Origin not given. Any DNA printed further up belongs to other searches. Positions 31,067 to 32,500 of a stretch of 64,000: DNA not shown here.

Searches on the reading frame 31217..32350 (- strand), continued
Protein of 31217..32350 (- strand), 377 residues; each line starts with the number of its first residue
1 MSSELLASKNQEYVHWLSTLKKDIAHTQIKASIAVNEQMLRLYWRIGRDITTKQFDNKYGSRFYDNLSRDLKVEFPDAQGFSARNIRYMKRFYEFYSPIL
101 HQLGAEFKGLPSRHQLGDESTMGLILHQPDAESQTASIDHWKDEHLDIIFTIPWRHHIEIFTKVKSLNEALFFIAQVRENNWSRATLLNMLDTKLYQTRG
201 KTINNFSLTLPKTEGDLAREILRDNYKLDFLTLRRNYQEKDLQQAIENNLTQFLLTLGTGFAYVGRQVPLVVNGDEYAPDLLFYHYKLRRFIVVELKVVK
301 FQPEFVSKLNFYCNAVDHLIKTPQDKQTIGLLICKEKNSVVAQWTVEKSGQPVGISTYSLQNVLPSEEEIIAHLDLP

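Call 44: search_protein_families(library=pfam, alignment_id=A2, max_evalue=0.00001)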
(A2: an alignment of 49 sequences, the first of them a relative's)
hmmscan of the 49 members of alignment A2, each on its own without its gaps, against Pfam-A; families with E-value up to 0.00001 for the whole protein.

A. member 1, L004:4467-5936:+ (490 aa): 4 families
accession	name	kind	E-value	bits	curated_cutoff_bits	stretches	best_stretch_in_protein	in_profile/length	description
PF02384.22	N6_Mtase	-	8e-65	219.6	20.4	1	143-453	2-305/311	N-6 DNA Methylase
PF12161.14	HsdM_N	-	8.7e-16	59.2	24.5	1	6-131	1-133/135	HsdM N-terminal domain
PF01170.24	UPF0020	-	6.4e-11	42.8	22.3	1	175-297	18-148/197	RMKL-like, methyltransferase domain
PF07669.17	Eco57I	-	1.4e-10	41.9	25.3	1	258-360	62-171/171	Eco57I restriction-modification methylase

B. families by the number of members that match (of 49 scanned): 63 families (the first 25 are shown)
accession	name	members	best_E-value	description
PF02384.22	N6_Mtase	17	3.1e-122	N-6 DNA Methylase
PF12161.14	HsdM_N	15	4.5e-22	HsdM N-terminal domain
PF07669.17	Eco57I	8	3.7e-12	Eco57I restriction-modification methylase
PF00890.30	FAD_binding_2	4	4.7e-92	FAD binding domain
PF07992.20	Pyr_redox_2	4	1.9e-08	Pyridine nucleotide-disulphide oxidoreductase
PF00589.27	Phage_integrase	3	1.4e-11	Phage integrase family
PF01170.24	UPF0020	3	4.3e-11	RMKL-like, methyltransferase domain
PF04851.21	ResIII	2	1.1e-42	Type III restriction enzyme, res subunit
PF13749.12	HATPase_c_4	2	5e-20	Putative ATP-dependent DNA helicase recG C-terminal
PF02910.25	Succ_DH_flav_C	2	5.5e-06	Fumarate reductase flavoprotein C-term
PF00146.26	NADHdh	1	4.9e-115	NADH dehydrogenase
PF10566.15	Glyco_hydro_97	1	2.1e-105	Glycoside hydrolase 97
PF20473.4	MmeI_Mtase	1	8.1e-89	MmeI, DNA-methyltransferase domain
PF20466.3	MmeI_TRD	1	3.4e-63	MmeI, target recognition domain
PF22679.2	T1R_D3-like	1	4e-60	Type I restriction enzyme subunit R domain 3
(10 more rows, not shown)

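Call 45: search_protein_families(library=pfam, alignment_id=A3, max_evalue=0.00001)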
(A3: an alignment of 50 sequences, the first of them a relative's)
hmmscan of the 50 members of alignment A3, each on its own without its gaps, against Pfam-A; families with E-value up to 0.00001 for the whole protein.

A. member 1, L004:7068-8228:+ (387 aa): 1 family
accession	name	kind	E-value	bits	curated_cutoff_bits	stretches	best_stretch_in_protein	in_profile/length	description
PF01420.25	Methylase_S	-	1.9e-51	175.1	22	2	2-177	2-167/168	Type I restriction modification DNA specificity domain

B. families by the number of members that match (of 50 scanned): 53 families (the first 25 are shown)
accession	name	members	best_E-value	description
PF01420.25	Methylase_S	10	8.8e-52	Type I restriction modification DNA specificity domain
PF19509.4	DUF6043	5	1.1e-97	Family of unknown function (DUF6043)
PF01729.25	QRPTase_C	3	1.9e-58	Quinolinate phosphoribosyl transferase, C-terminal domain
PF06250.17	YhcG_C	3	6.6e-57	YhcG PDDEXK nuclease domain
PF17761.7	DUF1016_N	3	1.5e-44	DUF1016 N-terminal domain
PF04851.21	ResIII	3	8.5e-40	Type III restriction enzyme, res subunit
PF00270.35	DEAD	3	2.1e-19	DEAD/DEAH box helicase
PF02749.22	QRPTase_N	3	2.7e-19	Quinolinate phosphoribosyl transferase, N-terminal domain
PF00271.37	Helicase_C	3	4.1e-15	Helicase conserved C-terminal domain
PF01555.25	N6_N4_Mtase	2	1.9e-33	DNA methylase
PF00581.25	Rhodanese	2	1.7e-24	Rhodanese-like domain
PF18766.7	SWI2_SNF2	2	2.2e-16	SWI2/SNF2 ATPase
PF00899.27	ThiF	1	1.5e-85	ThiF family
PF11907.13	DUF3427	1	2.4e-77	Domain of unknown function (DUF3427)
PF01434.24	Peptidase_M41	1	1.3e-73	Peptidase family M41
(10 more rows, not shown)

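Call 59: search_protein_families(library=phrogs, proteins=[window:31217-32350:-, L001:11731-12201:-], max_evalue=0.01)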
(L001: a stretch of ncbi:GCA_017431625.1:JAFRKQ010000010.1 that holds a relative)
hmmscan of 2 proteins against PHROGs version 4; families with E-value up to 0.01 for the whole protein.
window:31217-32350:- (377 aa): 1 family
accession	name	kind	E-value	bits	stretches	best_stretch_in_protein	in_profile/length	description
phrog_22762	-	unknown function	5.7e-78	263.6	1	11-368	6-319/343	-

L001:11731-12201:- (156 aa): 0 families

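Call 61: search_solved_structures(query=window:31217-32350:-, max_evalue=0.001)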
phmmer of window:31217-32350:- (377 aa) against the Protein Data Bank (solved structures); distinct sequences matched with E-value up to 0.001: 0.

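Call 76: search_dna_similar(query=window:31217-32350:-, collection=phages, mode=protein, max_rows=15)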
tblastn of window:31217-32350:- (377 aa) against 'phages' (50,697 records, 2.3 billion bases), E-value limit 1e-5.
Records with a match: 15; places in all: 15; records where one place covers at least 80% of the query: 12.
Best place of each record, by identity: <60% 15.
By first word of the organism name: Bacteriophage 10; Wolbachia 3; Salmonella 1; Escherichia 1.
By host as written in the record: - 12; Wolbachia sp. wRi_AMD 1; Salmonella enterica subsp. enterica serovar Kentucky 1; Escherichia coli O157:H7 ATCC 43895 1.
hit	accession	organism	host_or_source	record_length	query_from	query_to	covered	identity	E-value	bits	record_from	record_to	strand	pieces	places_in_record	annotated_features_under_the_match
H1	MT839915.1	Bacteriophage sp.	human fecal samples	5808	10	375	97%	42.6%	4e-76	261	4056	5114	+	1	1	record has no annotation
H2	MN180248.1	Wolbachia phage WO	Wolbachia sp. wRi_AMD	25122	11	374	97%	35.2%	2e-62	222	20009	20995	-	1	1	hypothetical protein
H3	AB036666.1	Wolbachia phage WO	-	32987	11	374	97%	34.6%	6e-53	232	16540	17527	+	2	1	gp17: similar to hypothetical protein 0375 of Escherichia coli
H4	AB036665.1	Wolbachia phage WO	-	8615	11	365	94%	35.2%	9e-63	223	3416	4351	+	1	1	orf3: similar to E.coli hypothetical protein o375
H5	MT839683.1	Bacteriophage sp.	human fecal samples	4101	13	376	97%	29.3%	3e-46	175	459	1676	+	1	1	record has no annotation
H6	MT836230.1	Bacteriophage sp.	human fecal samples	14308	1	365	97%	27.9%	7e-37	147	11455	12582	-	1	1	record has no annotation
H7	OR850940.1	Salmonella phage S.Kent 1-2-1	Salmonella enterica subsp. enterica ...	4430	1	368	98%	26.9%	2e-24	110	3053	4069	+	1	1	record has no annotation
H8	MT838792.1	Bacteriophage sp.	human fecal samples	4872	16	376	96%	26.7%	2e-21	101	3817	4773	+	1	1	record has no annotation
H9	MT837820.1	Bacteriophage sp.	human fecal samples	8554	1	360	95%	26.0%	2e-32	134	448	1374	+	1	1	record has no annotation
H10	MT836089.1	Bacteriophage sp.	human fecal samples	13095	22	370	93%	25.8%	2e-20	99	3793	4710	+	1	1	record has no annotation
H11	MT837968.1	Bacteriophage sp.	human fecal samples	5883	31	370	90%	25.9%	4e-13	77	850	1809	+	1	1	record has no annotation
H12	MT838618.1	Bacteriophage sp.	human fecal samples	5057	20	360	90%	25.1%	4e-16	86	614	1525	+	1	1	record has no annotation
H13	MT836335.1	Bacteriophage sp.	human fecal samples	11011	13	243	61%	27.3%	1e-22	105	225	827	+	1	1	record has no annotation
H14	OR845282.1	Escherichia phage ECO95 1-6-1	Escherichia coli O157:H7 ATCC 43895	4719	211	368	42%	33.5%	4e-14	80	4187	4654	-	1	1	record has no annotation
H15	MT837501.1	Bacteriophage sp.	human fecal samples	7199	46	246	53%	21.8%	2e-9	66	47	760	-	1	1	record has no annotation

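Call 79: get_annotated_region(hit=H2, flank=3000)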
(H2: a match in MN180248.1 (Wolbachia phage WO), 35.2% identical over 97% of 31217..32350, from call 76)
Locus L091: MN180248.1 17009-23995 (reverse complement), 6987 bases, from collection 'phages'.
description: UNVERIFIED: Wolbachia phage WO isolate Seq1WORi_AMD1 genomic sequence.
organism: Wolbachia phage WO (NCBI taxid 112596)
taxonomy: Viruses; Duplodnaviria; Heunggongvirae; Uroviricota; Caudoviricetes
host: Wolbachia sp. wRi_AMD; source: Drosophila ananassae; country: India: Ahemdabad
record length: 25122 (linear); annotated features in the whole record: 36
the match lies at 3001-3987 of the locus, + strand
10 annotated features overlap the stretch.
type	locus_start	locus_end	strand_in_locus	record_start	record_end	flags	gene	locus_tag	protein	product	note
CDS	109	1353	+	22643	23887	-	-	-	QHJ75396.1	ankyrin repeat domain protein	-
CDS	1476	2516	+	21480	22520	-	-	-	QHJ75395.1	hypothetical protein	-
CDS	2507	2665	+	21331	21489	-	-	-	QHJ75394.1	terminase large subunit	-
CDS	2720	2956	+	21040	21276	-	-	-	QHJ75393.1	hypothetical protein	-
CDS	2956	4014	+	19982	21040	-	-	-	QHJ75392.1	hypothetical protein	-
CDS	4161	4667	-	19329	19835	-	-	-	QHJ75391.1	hypothetical protein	-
CDS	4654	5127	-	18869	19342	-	-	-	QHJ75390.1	hypothetical protein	-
CDS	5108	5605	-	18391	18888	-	-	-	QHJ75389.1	minor tail protein Z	putative prophage LambdaW5, minor tail protein Z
CDS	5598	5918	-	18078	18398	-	-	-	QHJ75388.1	hypothetical protein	-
CDS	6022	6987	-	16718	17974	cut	-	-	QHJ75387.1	virulence-associated protein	-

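Call 80: get_annotated_region(hit=H1, flank=5000)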
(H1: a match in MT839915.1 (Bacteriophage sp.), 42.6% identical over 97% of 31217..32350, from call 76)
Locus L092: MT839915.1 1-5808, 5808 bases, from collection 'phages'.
description: UNVERIFIED: Bacteriophage sp. clone scaffold_13965 genomic sequence.
organism: Bacteriophage sp. (NCBI taxid 38018)
taxonomy: Viruses
host: -; source: human fecal samples; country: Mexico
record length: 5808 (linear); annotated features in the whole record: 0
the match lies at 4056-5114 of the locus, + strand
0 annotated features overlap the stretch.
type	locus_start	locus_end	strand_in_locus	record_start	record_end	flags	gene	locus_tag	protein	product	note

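Call 84: search_protein_families(library=pfam, proteins=[L001:11731-12201:-], max_evalue=0.1)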
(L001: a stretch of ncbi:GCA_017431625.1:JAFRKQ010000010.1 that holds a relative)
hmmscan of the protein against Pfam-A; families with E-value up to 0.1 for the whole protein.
L001:11731-12201:- (156 aa): 0 families

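Call 94: predict_structure(alignment_id=A7)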
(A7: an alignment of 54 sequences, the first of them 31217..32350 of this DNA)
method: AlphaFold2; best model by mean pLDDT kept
length: 377 residues; sequences in the alignment: 54
mean_pLDDT: 54.2   pTM: 0.45
mean pLDDT of the five models: 54.2, 53.8, 53.5, 51.1, 50.5
residues with pLDDT >= 90: 15; 70-90: 96; 50-70: 88; < 50: 178
segments of 3 or more residues with pLDDT < 50: 1-6, 32-35, 100-144, 201-237, 257-259, 271-277, 296-365
pLDDT, mean of each block of 10 residues (from residue 1): 51 88 78 62 90 88 89 77 87 76 28 24 23 30 62 85 85 80 66 62 28 30 30 46 58 55 60 47 53 48 31 29 31 27 26 25 48 58
secondary structure, 60 per line:
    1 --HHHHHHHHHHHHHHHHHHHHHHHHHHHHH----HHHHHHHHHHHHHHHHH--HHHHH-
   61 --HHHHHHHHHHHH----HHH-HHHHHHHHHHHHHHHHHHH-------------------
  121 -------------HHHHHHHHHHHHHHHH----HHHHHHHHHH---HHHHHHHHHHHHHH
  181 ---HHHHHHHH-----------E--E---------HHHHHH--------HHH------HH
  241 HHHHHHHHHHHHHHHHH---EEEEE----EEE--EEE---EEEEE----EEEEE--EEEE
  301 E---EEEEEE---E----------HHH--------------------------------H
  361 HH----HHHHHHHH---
elements in order: H3-31 H36-52 H55-59 H63-74 H83-101 H134-149 H154-163 H167-180 H184-191 H216-221 H239-257 E261-265 E270-272 E275-277 E281-285 E290-294 E297-301 E305-310 H367-374

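Call 96: fold_search(model_id=the predicted structure, library=pdb)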
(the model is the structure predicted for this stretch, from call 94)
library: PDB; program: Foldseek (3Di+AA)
matches with E <= 10: 46; with E <= 0.001: 0
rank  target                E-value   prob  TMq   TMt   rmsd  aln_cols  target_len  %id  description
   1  6p4f_B                4.4e-01  0.87  0.14  0.14   5.3        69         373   16  Crystal structure of the XPB-Bax1-forked DNA ternary complex (released 2020-06-17)
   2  4wt3                  1.1e+00  0.38  0.20  0.33   8.5       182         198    9  The N-terminal domain of Rubisco Accumulation Factor 1 from Arabidopsis thaliana (released 2015-07-22)
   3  6p4w_B                1.2e+00  0.80  0.11  0.12   2.4        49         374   24  XPB helicase in a complex with truncated Bax1 from Sulfurisphaera tokodaii at 2.96 Angstrom resolution (released 2020-06-03)
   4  6p4w_D                1.7e+00  0.54  0.12  0.12   2.8        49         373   20  XPB helicase in a complex with truncated Bax1 from Sulfurisphaera tokodaii at 2.96 Angstrom resolution (released 2020-06-03)
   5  6s6h_B                2.1e+00  0.12  0.14  0.35  13.7       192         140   11  Crystal structure of the DNA binding domain of the chromosome-partitioning protein ParB complexed to the centromeric p (released 2020-07-15)
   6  6kkm_H                2.4e+00  0.07  0.19  0.20  21.3       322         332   11  Crystal structure of RbcL-Raf1 complex from Anabaena sp. PCC 7120 (released 2020-05-13)
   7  6p4o_F                3.0e+00  0.35  0.14  0.11   6.0        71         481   17  Complex of XPB helicase with Bax1 endonuclease from Sulfurisphaera tokodaii at 3.15 Angstroms resolution (released 2020-06-03)
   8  7xsd_I                3.1e+00  0.14  0.21  0.41  14.2       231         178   12  Cryo-EM structure of RuBisCO assembly intermediate RbcL8Raf18RbcX16 (released 2022-07-06)
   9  5j70_B                3.9e+00  0.02  0.10  0.15  19.3       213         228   11  The Chd1 DNA-binding domain in complex with 17mer DNA duplex (released 2017-06-21)
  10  6s6h_A                4.1e+00  0.11  0.13  0.37  11.7       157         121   10  Crystal structure of the DNA binding domain of the chromosome-partitioning protein ParB complexed to the centromeric p (released 2020-07-15)
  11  9hcq                  4.1e+00  0.03  0.13  0.19  15.6       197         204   10  Crystal structure of human TRF1 TRFH domain in complex with compound 47 (released 2025-11-19)
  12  6p4o_D                5.1e+00  0.25  0.12  0.10   4.9        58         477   21  Complex of XPB helicase with Bax1 endonuclease from Sulfurisphaera tokodaii at 3.15 Angstroms resolution (released 2020-06-03)
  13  3bk9_G                5.1e+00  0.04  0.14  0.19  17.6       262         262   11  H55A mutant of tryptophan 2,3-dioxygenase from Xanthomonas campestris (released 2008-09-30)
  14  7z37_DP1              5.7e+00  0.01  0.08  0.11  36.5       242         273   10  Structure of the RAF1-HSP90-CDC37 complex (RHC-II) (released 2022-09-14)
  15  6kkm_G                6.0e+00  0.02  0.17  0.19  24.8       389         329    9  Crystal structure of RbcL-Raf1 complex from Anabaena sp. PCC 7120 (released 2020-05-13)
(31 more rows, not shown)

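Call 107: search_protein_families(library=pfam, proteins=[L007:4855-5745:+, L047:1018-2115:+, L007:7240-9069:+, L052:1895-3022:+, L059:2404-2937:+], max_evalue=0.001)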
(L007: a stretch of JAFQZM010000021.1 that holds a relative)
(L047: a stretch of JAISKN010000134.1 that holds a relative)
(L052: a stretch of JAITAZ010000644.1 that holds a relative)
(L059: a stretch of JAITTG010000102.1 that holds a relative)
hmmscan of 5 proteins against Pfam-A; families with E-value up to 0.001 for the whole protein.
L007:4855-5745:+ (297 aa): 1 family
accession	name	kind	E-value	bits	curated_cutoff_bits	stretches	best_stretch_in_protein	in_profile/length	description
PF07603.17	Lcl_C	-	2.3e-19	70.2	34.9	1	158-294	4-117/117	Lcl C-terminal domain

L047:1018-2115:+ (366 aa): 1 family
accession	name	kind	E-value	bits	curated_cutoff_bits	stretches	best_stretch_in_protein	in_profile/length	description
PF00146.26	NADHdh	-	4.9e-115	384.4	27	1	37-351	4-297/298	NADH dehydrogenase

L007:7240-9069:+ (610 aa): 10 families
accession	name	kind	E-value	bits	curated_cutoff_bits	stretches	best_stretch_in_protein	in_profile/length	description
PF01434.24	Peptidase_M41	-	1.3e-73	247.4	29.9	1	406-593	2-190/191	Peptidase family M41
PF00004.35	AAA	-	1.4e-47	161.9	21.2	1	192-325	1-131/131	ATPase family associated with various cellular activities (AAA)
PF17862.7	AAA_lid_3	-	6.1e-14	51.7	27.2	1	347-391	1-45/45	AAA+ lid domain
PF06480.20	FtsH_ext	-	2.2e-10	41.1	25.5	1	8-96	1-101/103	FtsH Extracellular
PF07728.20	AAA_5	-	4.9e-06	27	22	1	191-312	1-136/139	AAA domain (dynein-related subfamily)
PF05496.18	RuvB_N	-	5.7e-05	23.4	27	1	188-225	33-69/159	Holliday junction DNA helicase RuvB P-loop domain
PF06068.19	TIP49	-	6.9e-05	22.6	23.8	1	190-225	51-88/347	TIP49 P-loop domain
PF13191.12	AAA_16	-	0.00022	22.2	32.6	0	185-213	20-48/167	AAA ATPase domain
PF13401.12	AAA_22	-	0.00037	21.3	27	0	192-217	8-36/130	AAA domain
PF01078.27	Mg_chelatase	-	0.00043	20.2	20.3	1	183-210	16-43/207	Magnesium chelatase, subunit ChlI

L052:1895-3022:+ (376 aa): 1 family
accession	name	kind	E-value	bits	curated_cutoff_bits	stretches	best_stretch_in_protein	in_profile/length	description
PF00902.23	TatC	-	3.9e-58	197.1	25.1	1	16-340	1-208/208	Sec-independent protein translocase protein (TatC)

L059:2404-2937:+ (178 aa): 0 families
